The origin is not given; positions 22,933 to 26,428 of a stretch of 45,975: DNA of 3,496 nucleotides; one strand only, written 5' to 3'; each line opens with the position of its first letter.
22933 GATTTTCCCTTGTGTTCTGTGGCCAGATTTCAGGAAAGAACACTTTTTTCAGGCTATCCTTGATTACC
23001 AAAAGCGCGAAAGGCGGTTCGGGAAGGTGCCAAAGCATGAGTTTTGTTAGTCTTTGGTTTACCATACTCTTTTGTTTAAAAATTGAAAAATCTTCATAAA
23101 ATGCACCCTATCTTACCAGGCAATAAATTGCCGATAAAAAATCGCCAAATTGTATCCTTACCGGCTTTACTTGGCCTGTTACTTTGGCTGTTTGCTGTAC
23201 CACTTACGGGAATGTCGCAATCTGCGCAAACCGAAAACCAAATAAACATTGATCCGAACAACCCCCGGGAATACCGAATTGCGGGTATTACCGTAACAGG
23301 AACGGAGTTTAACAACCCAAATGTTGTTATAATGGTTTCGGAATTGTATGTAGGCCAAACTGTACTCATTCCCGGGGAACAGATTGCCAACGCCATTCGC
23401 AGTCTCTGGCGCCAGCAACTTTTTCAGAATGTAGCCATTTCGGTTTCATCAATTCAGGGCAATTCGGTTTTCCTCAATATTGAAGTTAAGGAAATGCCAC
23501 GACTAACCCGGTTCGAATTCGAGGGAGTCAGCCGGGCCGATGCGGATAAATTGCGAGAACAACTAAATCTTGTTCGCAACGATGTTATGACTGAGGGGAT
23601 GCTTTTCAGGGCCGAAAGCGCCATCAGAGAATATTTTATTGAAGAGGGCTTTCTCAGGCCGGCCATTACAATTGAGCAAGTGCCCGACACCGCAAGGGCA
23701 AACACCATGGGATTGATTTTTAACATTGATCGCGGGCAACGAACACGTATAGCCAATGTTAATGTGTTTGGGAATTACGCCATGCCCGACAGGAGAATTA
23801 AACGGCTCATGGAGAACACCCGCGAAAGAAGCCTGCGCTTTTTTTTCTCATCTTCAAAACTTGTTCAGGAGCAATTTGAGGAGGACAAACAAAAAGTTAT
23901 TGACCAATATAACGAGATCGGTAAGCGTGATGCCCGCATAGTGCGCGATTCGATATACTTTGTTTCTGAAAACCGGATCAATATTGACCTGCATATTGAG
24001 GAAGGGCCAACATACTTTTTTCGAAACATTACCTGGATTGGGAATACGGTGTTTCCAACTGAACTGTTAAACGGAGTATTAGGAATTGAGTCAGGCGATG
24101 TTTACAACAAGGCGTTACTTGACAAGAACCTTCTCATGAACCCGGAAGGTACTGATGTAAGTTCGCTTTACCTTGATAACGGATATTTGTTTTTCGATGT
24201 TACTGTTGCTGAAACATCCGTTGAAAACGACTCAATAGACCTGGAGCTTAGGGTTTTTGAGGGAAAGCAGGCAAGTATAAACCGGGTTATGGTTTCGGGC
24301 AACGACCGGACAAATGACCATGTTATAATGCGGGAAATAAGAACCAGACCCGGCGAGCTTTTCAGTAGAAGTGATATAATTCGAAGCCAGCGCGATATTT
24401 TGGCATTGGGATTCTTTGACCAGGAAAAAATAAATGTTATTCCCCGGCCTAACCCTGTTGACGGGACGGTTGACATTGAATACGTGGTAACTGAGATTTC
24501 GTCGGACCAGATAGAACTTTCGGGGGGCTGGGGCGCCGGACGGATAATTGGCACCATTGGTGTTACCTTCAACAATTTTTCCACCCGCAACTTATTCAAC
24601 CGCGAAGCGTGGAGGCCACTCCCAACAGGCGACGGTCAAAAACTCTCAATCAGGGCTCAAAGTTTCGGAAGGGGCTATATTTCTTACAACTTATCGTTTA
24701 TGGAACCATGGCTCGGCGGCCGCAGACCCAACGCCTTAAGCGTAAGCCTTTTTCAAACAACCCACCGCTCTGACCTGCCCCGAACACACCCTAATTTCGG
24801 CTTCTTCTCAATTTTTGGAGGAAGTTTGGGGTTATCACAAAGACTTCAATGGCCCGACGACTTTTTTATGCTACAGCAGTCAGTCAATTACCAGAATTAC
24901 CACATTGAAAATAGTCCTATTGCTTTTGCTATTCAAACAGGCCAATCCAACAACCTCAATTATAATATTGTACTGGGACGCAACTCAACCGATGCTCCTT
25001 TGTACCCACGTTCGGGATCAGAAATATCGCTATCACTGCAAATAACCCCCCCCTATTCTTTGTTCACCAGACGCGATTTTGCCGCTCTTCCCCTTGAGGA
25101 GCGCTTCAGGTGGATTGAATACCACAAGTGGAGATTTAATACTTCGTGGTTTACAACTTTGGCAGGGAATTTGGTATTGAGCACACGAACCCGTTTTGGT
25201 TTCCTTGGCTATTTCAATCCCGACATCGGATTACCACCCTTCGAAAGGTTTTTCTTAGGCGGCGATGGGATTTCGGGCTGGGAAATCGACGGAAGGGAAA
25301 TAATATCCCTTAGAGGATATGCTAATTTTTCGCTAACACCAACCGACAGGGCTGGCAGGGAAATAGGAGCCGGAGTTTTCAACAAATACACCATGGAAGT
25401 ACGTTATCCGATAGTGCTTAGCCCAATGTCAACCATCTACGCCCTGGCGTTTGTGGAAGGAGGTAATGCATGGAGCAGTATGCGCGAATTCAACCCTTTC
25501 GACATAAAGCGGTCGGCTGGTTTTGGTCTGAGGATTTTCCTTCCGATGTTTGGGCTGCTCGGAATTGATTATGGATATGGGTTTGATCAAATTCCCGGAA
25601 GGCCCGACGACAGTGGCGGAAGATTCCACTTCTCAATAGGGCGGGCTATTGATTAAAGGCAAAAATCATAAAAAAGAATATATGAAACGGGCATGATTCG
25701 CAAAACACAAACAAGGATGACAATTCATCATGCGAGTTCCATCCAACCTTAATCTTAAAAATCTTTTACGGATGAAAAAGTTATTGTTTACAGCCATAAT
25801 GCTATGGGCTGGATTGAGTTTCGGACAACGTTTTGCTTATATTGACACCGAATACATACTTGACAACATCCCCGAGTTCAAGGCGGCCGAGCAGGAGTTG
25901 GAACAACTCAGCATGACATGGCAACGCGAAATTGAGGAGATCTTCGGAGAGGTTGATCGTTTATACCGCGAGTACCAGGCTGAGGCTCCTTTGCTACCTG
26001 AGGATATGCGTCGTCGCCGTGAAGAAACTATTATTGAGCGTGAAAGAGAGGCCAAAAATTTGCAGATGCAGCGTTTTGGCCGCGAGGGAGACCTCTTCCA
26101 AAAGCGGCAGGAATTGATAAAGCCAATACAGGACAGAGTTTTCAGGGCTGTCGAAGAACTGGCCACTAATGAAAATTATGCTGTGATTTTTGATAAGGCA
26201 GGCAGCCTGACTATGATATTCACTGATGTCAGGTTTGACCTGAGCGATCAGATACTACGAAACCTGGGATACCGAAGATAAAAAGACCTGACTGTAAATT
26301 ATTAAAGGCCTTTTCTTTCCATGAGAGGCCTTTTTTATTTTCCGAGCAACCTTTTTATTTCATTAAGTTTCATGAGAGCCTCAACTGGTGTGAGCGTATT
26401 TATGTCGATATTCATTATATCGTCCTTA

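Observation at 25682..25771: Recurrent conserved leader element with pseudoknot-like helices in front of exported envelope genes (reference copy, bamA-ompH spacer)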

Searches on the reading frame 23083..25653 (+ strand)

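Call 65: search_protein_families(library=pfam, proteins=[window:23083-25653:+], max_evalue=0.00001)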
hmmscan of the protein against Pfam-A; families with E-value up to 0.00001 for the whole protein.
window:23083-25653:+ (857 aa): 2 families
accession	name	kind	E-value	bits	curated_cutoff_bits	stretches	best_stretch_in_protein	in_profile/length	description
PF07244.20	POTRA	-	1.4e-40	138.3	21.3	4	398-471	2-78/79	Surface antigen variable number repeat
PF01103.29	Omp85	-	1.9e-30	106.9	24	1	516-854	4-323/325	Omp85 superfamily domain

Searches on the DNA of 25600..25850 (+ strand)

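Call 11: search_rna_families(source=window, start=25600, end=25850, threshold=evalue, max_evalue=10)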
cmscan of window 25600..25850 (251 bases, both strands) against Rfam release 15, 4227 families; matches with E-value up to 10: 6.
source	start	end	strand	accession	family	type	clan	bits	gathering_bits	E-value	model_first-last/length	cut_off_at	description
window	25635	25725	+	RF03095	RAGATH-17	Gene; sRNA;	-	20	102.3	2.5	1-96/96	no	RAGATH-17 RNA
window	25675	25815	-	RF01442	S_pombe_snR90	Gene; snRNA; snoRNA; HACA-box;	-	18.6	80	1.5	1-158/158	no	small nucleolar RNA snR90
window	25735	25824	+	RF02896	S774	Gene; sRNA;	-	17.5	48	7.3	1-95/95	no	Staphylococcus sRNA 774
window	25705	25784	-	RF04319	BTncRNA_FopS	Gene; sRNA;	-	17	56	2.3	1-71/71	no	Bacteroidetes FopS (family of paralogous sRNAs)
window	25651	25751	+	RF00026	U6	Gene; snRNA; splicing;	CL00009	12.4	44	1.5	1-105/105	no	U6 spliceosomal RNA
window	25703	25732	-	RF02475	GlsR6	Gene; snRNA; snoRNA; CD-box;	-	11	75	3.3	1-59/59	no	Small nucleolar RNA GlsR6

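Call 46: build_rna_model(alignment_id=A3, structure=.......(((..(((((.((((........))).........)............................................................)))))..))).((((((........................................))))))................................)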
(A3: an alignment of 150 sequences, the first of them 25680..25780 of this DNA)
Model R1 built from alignment A3 (150 sequences, 198 columns); structure: as given.
model positions 103; base pairs 18; branch points 1; effective number of sequences 2.68; information 0.59 bits per position. Calibrated on 0.2 Mb of random sequence (short: E-values are rough).
structure used (alignment columns):
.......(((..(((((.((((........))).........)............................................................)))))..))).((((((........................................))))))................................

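Call 47: search_with_rna_model(model_id=R1, source=window, max_evalue=10, filters=off, show_alignments=5)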
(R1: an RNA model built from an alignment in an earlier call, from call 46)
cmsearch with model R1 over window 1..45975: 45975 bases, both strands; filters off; matches with E-value up to 10: 7.
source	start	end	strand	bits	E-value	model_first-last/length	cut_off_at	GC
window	25679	25779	+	86.1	1.3e-14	1-103/103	no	0.35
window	14137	14232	-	54.9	1.6e-08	1-103/103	no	0.28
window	2450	2558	-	38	3.6e-05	1-103/103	no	0.39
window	2421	2493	+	17.7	0.34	1-103/103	no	0.37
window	25662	25745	-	17.6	0.36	1-103/103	no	0.35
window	31675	31728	-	13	2.8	1-103/103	no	0.28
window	19215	19285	+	10.6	8.4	1-103/103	no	0.28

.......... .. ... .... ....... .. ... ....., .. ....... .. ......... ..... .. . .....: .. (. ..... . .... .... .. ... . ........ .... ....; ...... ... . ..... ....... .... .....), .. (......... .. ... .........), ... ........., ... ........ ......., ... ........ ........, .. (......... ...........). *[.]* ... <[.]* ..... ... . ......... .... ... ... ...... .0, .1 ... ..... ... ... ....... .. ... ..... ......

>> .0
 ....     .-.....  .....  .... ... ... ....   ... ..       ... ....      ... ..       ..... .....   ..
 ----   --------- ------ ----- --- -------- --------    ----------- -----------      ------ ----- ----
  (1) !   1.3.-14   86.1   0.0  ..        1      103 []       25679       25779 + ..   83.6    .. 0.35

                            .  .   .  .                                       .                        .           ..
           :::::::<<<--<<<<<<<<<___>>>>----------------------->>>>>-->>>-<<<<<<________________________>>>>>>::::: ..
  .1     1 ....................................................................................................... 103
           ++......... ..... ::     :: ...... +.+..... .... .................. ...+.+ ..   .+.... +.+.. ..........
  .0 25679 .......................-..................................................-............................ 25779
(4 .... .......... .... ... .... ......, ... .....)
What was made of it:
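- Checked: A covariance model built from the wider family scores the three full copies at 86, 55 and 38 bits (call 47).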

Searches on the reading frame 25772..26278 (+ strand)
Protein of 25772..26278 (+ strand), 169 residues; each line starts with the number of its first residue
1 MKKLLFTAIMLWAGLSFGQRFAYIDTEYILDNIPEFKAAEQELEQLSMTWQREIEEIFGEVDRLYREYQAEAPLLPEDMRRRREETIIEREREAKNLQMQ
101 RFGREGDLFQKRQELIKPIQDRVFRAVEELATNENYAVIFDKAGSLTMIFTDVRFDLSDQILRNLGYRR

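Call 28: find_related_loci(query=window:25772-26278:+, collection=genome_contigs, flank=1500)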
Query window:25772-26278:+ (169 aa) in genome_contigs; peptide patterns used: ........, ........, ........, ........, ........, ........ (x = any residue, [..] = any of these).
202 stretches matched a pattern; 141 encode a relative of the query (tblastn E <= 1e-3); the best 80 are kept; 80 distinct loci.
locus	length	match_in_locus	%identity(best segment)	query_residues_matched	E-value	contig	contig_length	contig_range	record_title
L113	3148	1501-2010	75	1-169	4e-86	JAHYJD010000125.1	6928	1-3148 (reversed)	MAG: Bacteroidales bacterium isolate KA13 NODE_4441_length_6928_cov_10.147919, whole genome shotgun sequence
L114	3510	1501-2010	75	1-169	2e-85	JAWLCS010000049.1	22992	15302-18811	MAG: Bacteroidales bacterium isolate 15dZY3.bin.68 NODE_2640_length_22992_cov_25.255624, whole genome shotgun sequence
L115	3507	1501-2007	73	1-168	2e-83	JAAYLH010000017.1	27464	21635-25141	MAG: Bacteroidales bacterium isolate AS15tlH2ME_224 12067_AS15, whole genome shotgun sequence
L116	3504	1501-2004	73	2-169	9e-82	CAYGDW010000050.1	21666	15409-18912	MAG TPA_asm: uncultured Bacteroidales bacterium isolate ERP113451_co2_204 genome assembly, contig: NODE_1491_length_2166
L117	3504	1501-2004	83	2-169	2e-81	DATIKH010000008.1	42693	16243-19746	MAG TPA_asm: Bacteroidales bacterium isolate SMAG_U15713 k141_206132, whole genome shotgun sequence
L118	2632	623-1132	73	1-168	4e-80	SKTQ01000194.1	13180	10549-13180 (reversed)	MAG: Bacteroidales bacterium isolate CSSed162cmA_70R1 CSSed16-2cmA-14276, whole genome shotgun sequence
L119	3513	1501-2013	68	1-169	3e-78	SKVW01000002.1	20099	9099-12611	MAG: Bacteroidales bacterium isolate CSSed162cmB_179 CSSed16-2cmB-5965, whole genome shotgun sequence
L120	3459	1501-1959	75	17-169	4e-78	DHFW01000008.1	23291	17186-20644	MAG TPA_asm: Bacteroidales bacterium UBA4814 UBA4814_contig_85116, whole genome shotgun sequence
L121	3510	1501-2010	72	1-168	5e-77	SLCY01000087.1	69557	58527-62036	MAG: Bacteroidales bacterium isolate CSSed162cmB_525 CSSed16-2cmB-217, whole genome shotgun sequence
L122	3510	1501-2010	70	1-168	1e-76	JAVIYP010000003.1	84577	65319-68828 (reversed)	MAG: Bacteroidales bacterium isolate Mx-sat NODE_7_length_84577_cov_2.03344_ID_69, whole genome shotgun sequence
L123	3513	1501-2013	68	1-169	1e-76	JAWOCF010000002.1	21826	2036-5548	MAG: Bacteroidales bacterium isolate BLK3-3.bin.96 k191_2717884, whole genome shotgun sequence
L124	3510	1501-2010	70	1-168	7e-76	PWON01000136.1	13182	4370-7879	MAG: Bacteroidales bacterium isolate CSSed10_38 CS-Sed10-C10878, whole genome shotgun sequence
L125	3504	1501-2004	67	2-168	2e-75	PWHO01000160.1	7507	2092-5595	MAG: Bacteroidales bacterium isolate T1Sed10_123 T1-Sed10-C12308, whole genome shotgun sequence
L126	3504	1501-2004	66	2-168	3e-75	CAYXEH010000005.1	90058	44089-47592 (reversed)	MAG TPA_asm: uncultured Bacteroidales bacterium isolate SRP252850_co1_85 genome assembly, contig: NODE_220_length_90058_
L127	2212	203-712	68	1-168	2e-75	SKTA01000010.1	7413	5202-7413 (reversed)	MAG: Bacteroidales bacterium isolate CSSed162cmA_539 CSSed16-2cmA-44106, whole genome shotgun sequence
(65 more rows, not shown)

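Call 41: find_related_loci(query=window:25772-26278:+, collection=metagenome_contigs, flank=2000)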
Query window:25772-26278:+ (169 aa) in metagenome_contigs; peptide patterns used: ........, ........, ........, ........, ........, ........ (x = any residue, [..] = any of these).
284 stretches matched a pattern; 176 encode a relative of the query (tblastn E <= 1e-3); the best 80 are kept; 80 distinct loci.
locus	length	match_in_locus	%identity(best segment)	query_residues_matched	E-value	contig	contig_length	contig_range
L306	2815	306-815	76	1-169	1e-87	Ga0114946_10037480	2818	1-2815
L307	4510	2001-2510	74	1-169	9e-84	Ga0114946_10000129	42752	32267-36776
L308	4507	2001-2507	73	1-168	2e-83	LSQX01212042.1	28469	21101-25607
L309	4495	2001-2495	73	5-169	7e-82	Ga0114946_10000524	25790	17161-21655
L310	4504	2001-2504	82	2-169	1e-80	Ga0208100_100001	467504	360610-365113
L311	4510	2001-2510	73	1-168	6e-80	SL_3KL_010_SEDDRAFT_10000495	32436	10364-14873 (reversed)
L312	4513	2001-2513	68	1-169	3e-78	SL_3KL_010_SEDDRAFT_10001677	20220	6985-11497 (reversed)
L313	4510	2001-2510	72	1-168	6e-77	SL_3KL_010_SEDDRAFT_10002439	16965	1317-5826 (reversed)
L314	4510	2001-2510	70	1-168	7e-76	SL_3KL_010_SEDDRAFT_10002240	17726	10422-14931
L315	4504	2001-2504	67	2-168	2e-75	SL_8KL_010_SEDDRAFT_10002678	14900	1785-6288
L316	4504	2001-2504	68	2-168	1e-74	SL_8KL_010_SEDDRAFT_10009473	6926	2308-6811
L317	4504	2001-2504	67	2-168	2e-74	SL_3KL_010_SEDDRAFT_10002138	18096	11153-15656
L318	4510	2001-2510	69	1-168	2e-74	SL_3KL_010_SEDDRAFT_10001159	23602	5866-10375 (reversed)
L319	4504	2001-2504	67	2-168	2e-74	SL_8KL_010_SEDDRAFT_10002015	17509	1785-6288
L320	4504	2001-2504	66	2-168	1e-73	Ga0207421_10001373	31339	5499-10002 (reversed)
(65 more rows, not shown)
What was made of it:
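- Tried and rejected: Closer relatives of the window: best is 83% amino-acid identity in genomes and 82% in metagenomes (calls 28, 41).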

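Call 65: search_protein_families(library=pfam, proteins=[window:25772-26278:+], max_evalue=0.00001)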
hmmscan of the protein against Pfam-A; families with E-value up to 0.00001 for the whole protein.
window:25772-26278:+ (169 aa): 1 family
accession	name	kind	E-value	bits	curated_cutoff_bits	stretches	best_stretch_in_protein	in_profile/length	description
PF03938.19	OmpH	-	1.2e-32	113.5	32.4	1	20-165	1-141/141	Outer membrane protein (OmpH-like)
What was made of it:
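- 25772..26281 (+): ompH gene whose start codon is the last element of the unit. PF03938, E 1e-32 (call 65)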
